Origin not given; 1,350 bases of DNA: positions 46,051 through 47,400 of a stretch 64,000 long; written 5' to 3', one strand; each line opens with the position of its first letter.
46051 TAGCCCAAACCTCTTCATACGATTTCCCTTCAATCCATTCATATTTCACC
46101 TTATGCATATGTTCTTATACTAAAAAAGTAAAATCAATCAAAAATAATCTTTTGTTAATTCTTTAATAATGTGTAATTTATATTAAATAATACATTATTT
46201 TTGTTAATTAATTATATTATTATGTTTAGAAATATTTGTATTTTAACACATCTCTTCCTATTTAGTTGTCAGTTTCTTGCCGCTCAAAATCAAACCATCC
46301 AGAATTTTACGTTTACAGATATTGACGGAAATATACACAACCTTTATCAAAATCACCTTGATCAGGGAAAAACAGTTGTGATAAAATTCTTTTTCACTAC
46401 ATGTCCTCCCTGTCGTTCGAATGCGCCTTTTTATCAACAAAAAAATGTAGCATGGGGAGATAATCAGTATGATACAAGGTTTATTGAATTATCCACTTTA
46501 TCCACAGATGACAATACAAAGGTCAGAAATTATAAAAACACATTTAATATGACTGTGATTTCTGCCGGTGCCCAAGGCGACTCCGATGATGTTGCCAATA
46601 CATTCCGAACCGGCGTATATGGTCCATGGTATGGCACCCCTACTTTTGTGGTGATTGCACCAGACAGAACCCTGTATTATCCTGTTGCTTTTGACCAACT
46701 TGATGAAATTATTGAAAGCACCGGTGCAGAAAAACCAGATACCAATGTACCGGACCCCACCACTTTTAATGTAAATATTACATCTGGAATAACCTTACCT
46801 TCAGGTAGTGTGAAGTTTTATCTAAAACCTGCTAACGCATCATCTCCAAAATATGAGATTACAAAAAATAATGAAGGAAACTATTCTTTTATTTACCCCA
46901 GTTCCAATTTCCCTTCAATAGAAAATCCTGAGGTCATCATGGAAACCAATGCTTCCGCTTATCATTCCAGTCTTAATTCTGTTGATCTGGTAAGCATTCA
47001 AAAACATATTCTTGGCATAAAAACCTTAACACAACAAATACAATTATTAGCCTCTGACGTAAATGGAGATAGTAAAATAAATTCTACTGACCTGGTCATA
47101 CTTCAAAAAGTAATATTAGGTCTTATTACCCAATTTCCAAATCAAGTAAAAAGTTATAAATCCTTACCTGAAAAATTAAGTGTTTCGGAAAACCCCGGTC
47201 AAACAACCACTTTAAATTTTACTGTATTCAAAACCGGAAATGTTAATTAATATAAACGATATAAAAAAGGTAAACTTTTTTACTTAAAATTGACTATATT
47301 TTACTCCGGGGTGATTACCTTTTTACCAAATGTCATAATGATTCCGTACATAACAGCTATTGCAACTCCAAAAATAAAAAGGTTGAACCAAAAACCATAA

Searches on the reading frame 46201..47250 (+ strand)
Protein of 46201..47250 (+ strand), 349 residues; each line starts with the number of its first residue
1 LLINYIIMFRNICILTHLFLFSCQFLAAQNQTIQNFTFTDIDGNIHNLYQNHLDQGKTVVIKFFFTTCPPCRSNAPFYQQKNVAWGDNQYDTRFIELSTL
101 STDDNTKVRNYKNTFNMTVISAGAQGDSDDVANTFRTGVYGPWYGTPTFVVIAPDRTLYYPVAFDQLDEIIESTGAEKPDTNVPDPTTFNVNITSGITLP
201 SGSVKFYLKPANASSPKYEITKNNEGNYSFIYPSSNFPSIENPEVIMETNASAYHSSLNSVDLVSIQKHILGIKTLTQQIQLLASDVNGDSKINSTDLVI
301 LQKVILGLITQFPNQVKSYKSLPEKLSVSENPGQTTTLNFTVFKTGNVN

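Call 50: search_protein_families(library=pfam, proteins=[window:46201-47250:+], max_evalue=1)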
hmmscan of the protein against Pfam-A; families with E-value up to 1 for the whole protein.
window:46201-47250:+ (349 aa): 6 families
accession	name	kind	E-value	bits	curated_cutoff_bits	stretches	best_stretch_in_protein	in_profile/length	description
PF00404.24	Dockerin_1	-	7.3e-09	36.1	22.9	1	259-305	11-56/57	Dockerin type I domain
PF00578.27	AhpC-TSA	-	1.8e-07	31.6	26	1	31-191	3-115/124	AhpC/TSA family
PF08534.16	Redoxin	-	4.8e-05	23.6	26.6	1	29-82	2-53/148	Redoxin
PF00085.26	Thioredoxin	-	0.00058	20.3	23.5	1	49-84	10-46/103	Thioredoxin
PF02630.20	SCO1-SenC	-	0.0013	19.2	22.8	1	35-135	3-100/134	SCO1/SenC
PF20512.3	PMI_typeI_hel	-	0.14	13.2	23.4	1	275-316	40-80/88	Phosphomannose isomerase type I, helical insertion domain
